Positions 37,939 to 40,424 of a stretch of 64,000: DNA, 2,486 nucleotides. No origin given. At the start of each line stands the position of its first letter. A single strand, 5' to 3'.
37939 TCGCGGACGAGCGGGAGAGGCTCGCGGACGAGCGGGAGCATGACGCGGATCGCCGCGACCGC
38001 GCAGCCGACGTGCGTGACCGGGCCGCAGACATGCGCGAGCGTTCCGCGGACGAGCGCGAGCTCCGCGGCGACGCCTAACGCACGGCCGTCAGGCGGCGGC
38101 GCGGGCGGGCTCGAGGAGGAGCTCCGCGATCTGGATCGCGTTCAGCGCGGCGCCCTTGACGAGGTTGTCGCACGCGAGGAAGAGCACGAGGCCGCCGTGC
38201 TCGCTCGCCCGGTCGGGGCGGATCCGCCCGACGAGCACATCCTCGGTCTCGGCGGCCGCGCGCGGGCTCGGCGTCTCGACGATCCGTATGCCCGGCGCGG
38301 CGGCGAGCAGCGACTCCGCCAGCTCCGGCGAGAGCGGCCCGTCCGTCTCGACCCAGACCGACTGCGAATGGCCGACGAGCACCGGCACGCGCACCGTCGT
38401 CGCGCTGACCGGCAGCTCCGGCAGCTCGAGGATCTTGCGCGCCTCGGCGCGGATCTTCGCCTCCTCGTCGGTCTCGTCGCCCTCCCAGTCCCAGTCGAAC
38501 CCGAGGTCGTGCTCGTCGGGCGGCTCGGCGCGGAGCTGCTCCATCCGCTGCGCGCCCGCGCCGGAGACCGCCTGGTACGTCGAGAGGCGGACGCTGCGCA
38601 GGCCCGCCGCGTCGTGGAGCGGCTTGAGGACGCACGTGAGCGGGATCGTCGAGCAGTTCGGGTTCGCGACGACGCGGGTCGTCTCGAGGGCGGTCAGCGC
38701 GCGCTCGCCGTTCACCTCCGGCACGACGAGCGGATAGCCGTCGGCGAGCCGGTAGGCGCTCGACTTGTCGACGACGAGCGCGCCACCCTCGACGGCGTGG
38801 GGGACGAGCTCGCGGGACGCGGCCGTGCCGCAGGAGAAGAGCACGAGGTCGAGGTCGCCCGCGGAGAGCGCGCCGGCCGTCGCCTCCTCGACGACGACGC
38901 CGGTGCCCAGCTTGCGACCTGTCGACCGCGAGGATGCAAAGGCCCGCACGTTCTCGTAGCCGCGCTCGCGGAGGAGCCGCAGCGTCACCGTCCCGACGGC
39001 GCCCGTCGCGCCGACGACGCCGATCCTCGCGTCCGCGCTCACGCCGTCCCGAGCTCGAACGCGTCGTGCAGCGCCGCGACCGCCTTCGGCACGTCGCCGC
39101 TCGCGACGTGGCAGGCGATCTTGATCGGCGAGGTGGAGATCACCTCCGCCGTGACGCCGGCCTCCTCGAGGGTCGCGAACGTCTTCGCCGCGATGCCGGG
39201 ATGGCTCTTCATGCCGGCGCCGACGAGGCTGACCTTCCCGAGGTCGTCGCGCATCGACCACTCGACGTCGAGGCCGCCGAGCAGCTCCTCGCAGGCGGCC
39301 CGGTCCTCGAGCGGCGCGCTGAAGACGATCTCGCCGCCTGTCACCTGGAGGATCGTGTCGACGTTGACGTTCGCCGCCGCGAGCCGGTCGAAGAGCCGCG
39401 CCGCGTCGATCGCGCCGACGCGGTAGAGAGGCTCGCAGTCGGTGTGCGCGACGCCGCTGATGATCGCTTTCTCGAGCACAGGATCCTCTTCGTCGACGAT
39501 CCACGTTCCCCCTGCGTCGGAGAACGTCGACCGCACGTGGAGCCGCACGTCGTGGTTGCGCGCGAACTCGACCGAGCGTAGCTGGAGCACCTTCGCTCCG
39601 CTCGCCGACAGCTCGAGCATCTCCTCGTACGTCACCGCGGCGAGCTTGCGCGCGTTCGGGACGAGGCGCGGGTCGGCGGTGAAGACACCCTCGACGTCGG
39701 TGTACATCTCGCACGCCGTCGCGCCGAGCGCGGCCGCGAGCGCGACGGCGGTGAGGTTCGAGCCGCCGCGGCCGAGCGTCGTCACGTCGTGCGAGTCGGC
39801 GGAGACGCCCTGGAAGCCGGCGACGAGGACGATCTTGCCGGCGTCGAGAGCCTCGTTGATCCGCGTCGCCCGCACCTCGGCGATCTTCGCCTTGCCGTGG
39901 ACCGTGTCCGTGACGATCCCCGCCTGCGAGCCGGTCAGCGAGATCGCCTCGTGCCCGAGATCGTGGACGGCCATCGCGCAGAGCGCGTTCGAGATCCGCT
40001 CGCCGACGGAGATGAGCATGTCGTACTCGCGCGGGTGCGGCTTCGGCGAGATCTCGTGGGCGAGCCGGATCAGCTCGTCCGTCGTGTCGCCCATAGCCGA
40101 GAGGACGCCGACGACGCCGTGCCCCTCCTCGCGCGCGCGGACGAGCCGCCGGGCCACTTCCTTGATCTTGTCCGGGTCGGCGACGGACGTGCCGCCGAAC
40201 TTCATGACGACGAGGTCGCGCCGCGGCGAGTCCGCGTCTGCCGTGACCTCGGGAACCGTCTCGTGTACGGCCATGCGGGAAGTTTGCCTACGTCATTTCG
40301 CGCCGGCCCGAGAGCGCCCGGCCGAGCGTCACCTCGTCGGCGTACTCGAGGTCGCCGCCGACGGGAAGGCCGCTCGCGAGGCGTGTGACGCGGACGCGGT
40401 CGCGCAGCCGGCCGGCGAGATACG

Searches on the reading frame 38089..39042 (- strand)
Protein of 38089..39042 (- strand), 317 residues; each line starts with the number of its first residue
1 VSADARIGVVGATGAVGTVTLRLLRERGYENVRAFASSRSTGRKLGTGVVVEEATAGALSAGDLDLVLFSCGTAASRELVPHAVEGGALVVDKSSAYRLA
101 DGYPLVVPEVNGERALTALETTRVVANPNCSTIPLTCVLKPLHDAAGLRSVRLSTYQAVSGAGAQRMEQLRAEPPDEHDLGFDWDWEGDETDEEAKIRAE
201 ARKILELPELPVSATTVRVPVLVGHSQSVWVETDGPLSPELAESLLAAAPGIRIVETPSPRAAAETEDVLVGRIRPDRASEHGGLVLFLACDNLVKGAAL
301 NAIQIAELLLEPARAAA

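Call 68: search_protein_families(library=pfam, proteins=[window:38089-39042:-], max_evalue=0.001)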
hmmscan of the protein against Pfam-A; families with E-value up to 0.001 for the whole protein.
window:38089-39042:- (317 aa): 2 families
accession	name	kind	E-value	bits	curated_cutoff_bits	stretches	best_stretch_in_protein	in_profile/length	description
PF02774.23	Semialdhyde_dhC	-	1.9e-32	113.4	26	2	189-296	72-184/184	Semialdehyde dehydrogenase, dimerisation domain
PF01118.30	Semialdhyde_dh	-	1e-22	81.2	26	1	6-114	1-117/121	Semialdehyde dehydrogenase, NAD binding domain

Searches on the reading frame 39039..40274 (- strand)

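Call 68: search_protein_families(library=pfam, proteins=[window:39039-40274:-], max_evalue=0.001)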
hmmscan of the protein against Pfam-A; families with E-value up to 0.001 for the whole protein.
window:39039-40274:- (411 aa): 4 families
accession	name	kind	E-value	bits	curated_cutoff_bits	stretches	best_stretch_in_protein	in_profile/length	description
PF00696.33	AA_kinase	-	2.8e-51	175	24.9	1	21-249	2-234/234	Amino acid kinase family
PF22468.2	ACT_9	-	9.5e-23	80.2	27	1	348-406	1-61/61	ACT domain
PF13840.12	ACT_7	-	4.4e-12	46.1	27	1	342-404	3-65/65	ACT domain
PF01842.31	ACT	-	4.6e-05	23.5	27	0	292-324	15-50/66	ACT domain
